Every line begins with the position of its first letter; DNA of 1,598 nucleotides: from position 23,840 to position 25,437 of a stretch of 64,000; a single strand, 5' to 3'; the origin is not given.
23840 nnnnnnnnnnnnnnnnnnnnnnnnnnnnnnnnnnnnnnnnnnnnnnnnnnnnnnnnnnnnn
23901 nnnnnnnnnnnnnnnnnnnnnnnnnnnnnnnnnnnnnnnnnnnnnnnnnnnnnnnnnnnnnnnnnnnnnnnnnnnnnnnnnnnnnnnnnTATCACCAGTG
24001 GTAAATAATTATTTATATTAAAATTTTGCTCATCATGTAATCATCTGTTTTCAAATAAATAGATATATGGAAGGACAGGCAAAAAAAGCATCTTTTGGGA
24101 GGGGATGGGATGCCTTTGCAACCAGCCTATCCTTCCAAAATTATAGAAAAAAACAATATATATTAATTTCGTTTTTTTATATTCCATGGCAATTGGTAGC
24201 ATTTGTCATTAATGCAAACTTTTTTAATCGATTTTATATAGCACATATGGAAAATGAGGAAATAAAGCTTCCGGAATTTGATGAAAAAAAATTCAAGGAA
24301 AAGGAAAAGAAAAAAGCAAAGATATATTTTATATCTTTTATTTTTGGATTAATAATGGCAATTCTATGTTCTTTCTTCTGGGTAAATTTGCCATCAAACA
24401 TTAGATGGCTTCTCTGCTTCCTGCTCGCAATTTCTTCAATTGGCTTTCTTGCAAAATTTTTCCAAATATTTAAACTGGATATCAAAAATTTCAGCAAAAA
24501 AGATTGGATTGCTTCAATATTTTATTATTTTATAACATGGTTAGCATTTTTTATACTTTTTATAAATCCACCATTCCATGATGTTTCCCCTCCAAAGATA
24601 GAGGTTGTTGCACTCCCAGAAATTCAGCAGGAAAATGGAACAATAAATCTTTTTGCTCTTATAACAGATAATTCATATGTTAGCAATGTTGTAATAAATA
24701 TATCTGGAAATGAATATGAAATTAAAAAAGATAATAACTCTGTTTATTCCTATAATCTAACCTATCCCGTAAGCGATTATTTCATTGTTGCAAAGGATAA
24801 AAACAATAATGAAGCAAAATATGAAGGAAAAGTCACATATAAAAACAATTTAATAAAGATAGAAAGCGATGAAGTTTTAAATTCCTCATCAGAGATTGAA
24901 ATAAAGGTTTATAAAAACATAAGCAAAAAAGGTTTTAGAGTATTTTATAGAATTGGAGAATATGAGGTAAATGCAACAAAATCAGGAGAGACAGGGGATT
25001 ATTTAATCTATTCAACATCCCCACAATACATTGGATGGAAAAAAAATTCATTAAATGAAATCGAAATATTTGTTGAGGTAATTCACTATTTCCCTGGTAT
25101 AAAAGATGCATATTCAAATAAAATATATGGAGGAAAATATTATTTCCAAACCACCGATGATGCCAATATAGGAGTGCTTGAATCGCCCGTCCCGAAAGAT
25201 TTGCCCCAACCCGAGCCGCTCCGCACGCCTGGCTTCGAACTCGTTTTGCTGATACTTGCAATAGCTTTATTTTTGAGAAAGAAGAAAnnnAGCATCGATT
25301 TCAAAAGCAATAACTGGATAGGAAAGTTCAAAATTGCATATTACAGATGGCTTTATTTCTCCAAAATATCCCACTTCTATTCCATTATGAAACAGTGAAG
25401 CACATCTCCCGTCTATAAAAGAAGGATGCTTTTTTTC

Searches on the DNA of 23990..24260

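Call 40: search_rna_families(source=window, start=23990, end=24260, threshold=evalue, max_evalue=10)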
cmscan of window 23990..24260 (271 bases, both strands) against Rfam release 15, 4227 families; matches with E-value up to 10: 13.
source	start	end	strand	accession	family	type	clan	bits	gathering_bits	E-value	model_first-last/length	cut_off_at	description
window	23990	24040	-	RF02403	Afu_328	Gene; snRNA; snoRNA; CD-box;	-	18.7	70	1.3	1-56/73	3'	A. fumigatus snoRNA Afu_328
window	24094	24216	+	RF01775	RsaOG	Gene; sRNA;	-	18.3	50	1.3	1-147/147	no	RNA S.aureus Orsay G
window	24095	24140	+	RF03397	mir-1234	Gene; miRNA;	-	18.1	70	1.4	1-57/57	no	mir-1234 microRNA precursor family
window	24017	24097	-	RF01569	DdR2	Gene; snRNA; snoRNA; CD-box;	-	17.4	80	3.1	1-83/83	no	Dictyostelium snoRNA DdR2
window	23993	24050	-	RF01183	SNORD19B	Gene; snRNA; snoRNA; CD-box;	CL00048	16.6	50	5.1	1-84/84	no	Small nucleolar RNA SNORD19B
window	24066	24186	+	RF02413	snoR145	Gene; snRNA; snoRNA; HACA-box;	-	16.5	57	1.9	1-147/147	no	Small nucleolar RNA snoR145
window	24026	24082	+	RF03665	MIR4359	Gene; miRNA;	-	16.2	75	2.7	1-67/67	no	MIR4359 microRNA precursor family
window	24065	24140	-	RF03349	mir-3151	Gene; miRNA;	-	15.6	83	4.7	1-85/85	no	mir-3151 microRNA precursor family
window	24073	24148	+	RF00659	mir-365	Gene; miRNA;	-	15.1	62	2.1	1-86/86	no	mir-365 microRNA precursor family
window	23999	24117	+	RF01486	rli62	Cis-reg;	-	12.5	83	7.5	1-135/135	no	Listeria sRNA rli62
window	24157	24225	+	RF02701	PsrR1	Gene; sRNA;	-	12.5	42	8.6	1-79/79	no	Photosynthesis regulatory RNA1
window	23991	24052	+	RF02189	ST7-OT4_3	Gene; lncRNA;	-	9.6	50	3.9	252-302/302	no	ST7 overlapping transcript 4 conserved region 3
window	23990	24025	-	RF02080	STnc170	Gene; sRNA;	-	9.1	80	8.5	167-202/333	3'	Salmonella enterica sRNA STnc170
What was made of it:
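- On Any described RNA family (Rfam 15): Over the site B block only chance-level hits appeared, all with E above 1 (call 40).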

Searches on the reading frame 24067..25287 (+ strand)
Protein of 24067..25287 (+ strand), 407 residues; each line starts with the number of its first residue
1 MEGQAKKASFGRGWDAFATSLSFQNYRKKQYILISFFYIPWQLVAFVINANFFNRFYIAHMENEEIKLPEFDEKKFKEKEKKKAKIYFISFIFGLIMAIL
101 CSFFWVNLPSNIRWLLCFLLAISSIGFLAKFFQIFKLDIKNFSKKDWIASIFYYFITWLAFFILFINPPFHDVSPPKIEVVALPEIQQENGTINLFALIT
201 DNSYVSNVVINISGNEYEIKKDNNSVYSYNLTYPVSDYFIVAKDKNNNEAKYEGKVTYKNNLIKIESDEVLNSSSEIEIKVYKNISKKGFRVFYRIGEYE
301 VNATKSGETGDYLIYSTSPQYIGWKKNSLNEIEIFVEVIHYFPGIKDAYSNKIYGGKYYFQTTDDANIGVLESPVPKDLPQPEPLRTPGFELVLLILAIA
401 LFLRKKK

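Call 13: search_protein_families(library=pfam, proteins=[window:24067-25287:+], max_evalue=0.01)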
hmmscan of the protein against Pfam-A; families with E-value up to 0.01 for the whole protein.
window:24067-25287:+ (407 aa): 2 families
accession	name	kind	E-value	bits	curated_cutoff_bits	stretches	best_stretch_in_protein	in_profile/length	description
PF19094.5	EMC6_arch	-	0.00024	21.9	26.7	1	83-165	4-85/87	EMC6-arch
PF17957.7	Big_7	-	0.0032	18.5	24.1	1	189-234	16-59/70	Bacterial Ig domain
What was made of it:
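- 24247..25290 (+): Surface or membrane protein gene downstream of site B (347 aa; TM region, Ig-like domains, C-terminal PGF-type anchor), with its own promoter-like element at 24213-24228. Weak Pfam hits to EMC6_arch and Big_7 (call 13).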

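Call 28: find_homologous_proteins(query=window:24247-25287:+, max_evalue=1e-10)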
Query window:24247-25287:+ (347 aa): 52 proteins with E <= 1e-10 among 2659 candidates.
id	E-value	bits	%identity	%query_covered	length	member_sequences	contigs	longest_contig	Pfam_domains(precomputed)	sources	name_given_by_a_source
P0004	3.6e-218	742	95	100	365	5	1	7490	-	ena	-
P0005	2.7e-180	617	79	100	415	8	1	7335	-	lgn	-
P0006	1.1e-177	609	76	100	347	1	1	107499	-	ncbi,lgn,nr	ncbi:MAG: hypothetical protein H5T44_03560 [Thermoplasmatales archaeon]|nr:hypothetical protein [The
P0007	2.6e-175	601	74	100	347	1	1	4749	-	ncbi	-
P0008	7.7e-158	543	70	100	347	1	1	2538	-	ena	-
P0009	1.4e-128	447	59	100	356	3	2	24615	-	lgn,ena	-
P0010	4.3e-125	436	56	99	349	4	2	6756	PF19094.6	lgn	-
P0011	1.2e-124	434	58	99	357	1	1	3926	-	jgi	-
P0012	3.9e-124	433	58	99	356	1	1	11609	-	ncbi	-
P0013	8.5e-124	431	58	100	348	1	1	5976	-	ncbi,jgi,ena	-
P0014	3.7e-122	426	57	99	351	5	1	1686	-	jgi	-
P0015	4.6e-121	422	55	99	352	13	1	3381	PF19094.6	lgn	-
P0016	6.8e-121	422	56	99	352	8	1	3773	PF19094.6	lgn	-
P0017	9.4e-120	418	57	94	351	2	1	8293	PF19094.6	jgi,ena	-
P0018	4.9e-117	409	53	99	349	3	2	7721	PF19094.6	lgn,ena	-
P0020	1.3e-112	395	53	94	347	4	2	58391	PF19094.6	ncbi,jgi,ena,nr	ncbi:MAG: hypothetical protein J7L31_03410 [Thermoplasmata archaeon]|nr:hypothetical protein [Thermo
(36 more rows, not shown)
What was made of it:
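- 24247..25290 (+): The family has 52 homologues in Thermoplasmata (call 28).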

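Call 29: find_encoding_contigs(protein=P0006, flank=3000, max_places=3)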
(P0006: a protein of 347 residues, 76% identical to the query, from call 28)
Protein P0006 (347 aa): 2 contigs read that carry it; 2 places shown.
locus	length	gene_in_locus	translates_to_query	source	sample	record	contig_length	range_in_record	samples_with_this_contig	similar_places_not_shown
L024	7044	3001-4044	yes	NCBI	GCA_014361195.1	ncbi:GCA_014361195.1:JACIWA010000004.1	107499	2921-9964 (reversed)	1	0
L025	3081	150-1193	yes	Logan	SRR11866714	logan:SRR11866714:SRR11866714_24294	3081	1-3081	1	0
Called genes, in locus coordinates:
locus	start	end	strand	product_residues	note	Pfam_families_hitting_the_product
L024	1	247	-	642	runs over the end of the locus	PF13205:Big_5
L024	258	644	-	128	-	-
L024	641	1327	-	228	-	PF18911:PKD_4, PF00801:PKD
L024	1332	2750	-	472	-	PF00801:PKD, PF18911:PKD_4, PF17957:Big_7 (weak)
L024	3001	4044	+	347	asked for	-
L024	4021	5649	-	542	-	PF18262:PhetRS_B1 (faint), PF03483:B3_4, PF03484:B5, PF17759:tRNA_synthFbeta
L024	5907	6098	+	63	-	-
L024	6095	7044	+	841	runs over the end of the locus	PF01364:Peptidase_C25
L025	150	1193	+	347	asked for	-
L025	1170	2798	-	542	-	PF18262:PhetRS_B1 (faint), PF03483:B3_4, PF03484:B5, PF17759:tRNA_synthFbeta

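Call 30: find_encoding_contigs(protein=P0009, flank=3000, max_places=3)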
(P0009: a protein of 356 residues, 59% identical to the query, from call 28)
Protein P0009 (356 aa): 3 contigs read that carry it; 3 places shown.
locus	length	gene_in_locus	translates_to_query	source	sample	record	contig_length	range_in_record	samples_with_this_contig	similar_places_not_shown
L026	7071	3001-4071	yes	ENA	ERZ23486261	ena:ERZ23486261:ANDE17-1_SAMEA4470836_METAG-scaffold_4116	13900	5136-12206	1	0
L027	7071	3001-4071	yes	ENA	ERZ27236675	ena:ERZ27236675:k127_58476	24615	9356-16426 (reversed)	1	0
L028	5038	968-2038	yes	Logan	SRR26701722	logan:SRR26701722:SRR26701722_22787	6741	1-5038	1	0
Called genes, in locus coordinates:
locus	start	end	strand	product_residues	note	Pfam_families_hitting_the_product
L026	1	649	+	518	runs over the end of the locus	PF04851:ResIII, PF00270:DEAD, PF21210:RNA_helicase_helical (weak), PF00271:Helicase_C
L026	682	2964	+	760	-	PF05048:NosD (weak), PF13229:Beta_helix, PF05048:NosD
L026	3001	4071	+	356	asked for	-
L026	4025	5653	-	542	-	PF03483:B3_4, PF03484:B5, PF17759:tRNA_synthFbeta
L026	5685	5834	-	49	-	-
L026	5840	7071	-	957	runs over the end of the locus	PF08126:Propeptide_C25, PF01364:Peptidase_C25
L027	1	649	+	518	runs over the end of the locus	PF04851:ResIII, PF00270:DEAD, PF21210:RNA_helicase_helical (weak), PF00271:Helicase_C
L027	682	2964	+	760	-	PF05048:NosD (weak), PF13229:Beta_helix, PF05048:NosD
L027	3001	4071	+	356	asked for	-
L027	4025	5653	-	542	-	PF03483:B3_4, PF03484:B5, PF17759:tRNA_synthFbeta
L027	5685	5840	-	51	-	-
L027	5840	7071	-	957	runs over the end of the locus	PF08126:Propeptide_C25, PF01364:Peptidase_C25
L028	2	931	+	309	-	?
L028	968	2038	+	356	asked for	-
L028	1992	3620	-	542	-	PF03483:B3_4, PF03484:B5, PF17759:tRNA_synthFbeta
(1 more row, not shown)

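Call 31: find_encoding_contigs(protein=P0020, flank=3000, max_places=3)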
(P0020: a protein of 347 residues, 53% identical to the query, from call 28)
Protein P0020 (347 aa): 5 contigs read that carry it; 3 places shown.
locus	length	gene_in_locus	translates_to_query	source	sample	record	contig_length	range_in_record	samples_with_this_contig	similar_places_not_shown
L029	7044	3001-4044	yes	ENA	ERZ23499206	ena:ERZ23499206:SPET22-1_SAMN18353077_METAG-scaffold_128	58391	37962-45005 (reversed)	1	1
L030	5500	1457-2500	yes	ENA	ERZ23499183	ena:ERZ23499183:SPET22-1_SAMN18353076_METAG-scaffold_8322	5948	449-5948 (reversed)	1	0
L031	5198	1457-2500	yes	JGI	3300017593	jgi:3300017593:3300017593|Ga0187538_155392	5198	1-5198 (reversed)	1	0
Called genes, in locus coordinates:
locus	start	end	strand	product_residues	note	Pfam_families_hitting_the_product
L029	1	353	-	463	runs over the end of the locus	PF00587:tRNA-synt_2b, PF03129:HGTP_anticodon, PF09180:ProRS-C_1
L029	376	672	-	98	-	-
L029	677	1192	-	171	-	PF01148:CTP_transf_1, PF01864:CarS-like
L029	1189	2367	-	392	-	PF07758:DUF1614, PF06271:RDD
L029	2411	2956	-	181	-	-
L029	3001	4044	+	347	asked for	PF19094:EMC6_arch (weak)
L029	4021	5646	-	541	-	PF18262:PhetRS_B1 (weak), PF03483:B3_4, PF03484:B5, PF17759:tRNA_synthFbeta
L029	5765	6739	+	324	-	PF12705:PDDEXK_1 (weak), PF01930:Cas_Cas4 (weak)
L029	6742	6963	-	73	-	-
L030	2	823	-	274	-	?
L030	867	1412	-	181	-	-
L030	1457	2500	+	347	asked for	PF19094:EMC6_arch (weak)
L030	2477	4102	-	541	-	PF18262:PhetRS_B1 (weak), PF03483:B3_4, PF03484:B5, PF17759:tRNA_synthFbeta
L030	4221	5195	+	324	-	PF12705:PDDEXK_1 (weak), PF01930:Cas_Cas4 (weak)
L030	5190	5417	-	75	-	-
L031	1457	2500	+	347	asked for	PF19094:EMC6_arch (weak)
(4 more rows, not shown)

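Call 68: search_protein_families(library=ncbifam, proteins=[window:24247-25287:+], max_evalue=0.01)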
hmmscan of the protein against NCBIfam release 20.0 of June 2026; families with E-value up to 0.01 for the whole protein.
window:24247-25287:+ (347 aa): 1 family
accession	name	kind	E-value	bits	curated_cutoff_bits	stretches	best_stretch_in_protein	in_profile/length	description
NF045529.2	Heimdall-CTERM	domain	0.0088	16.4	24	1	327-347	2-25/26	Heimdall-CTERM domain-containing surface protein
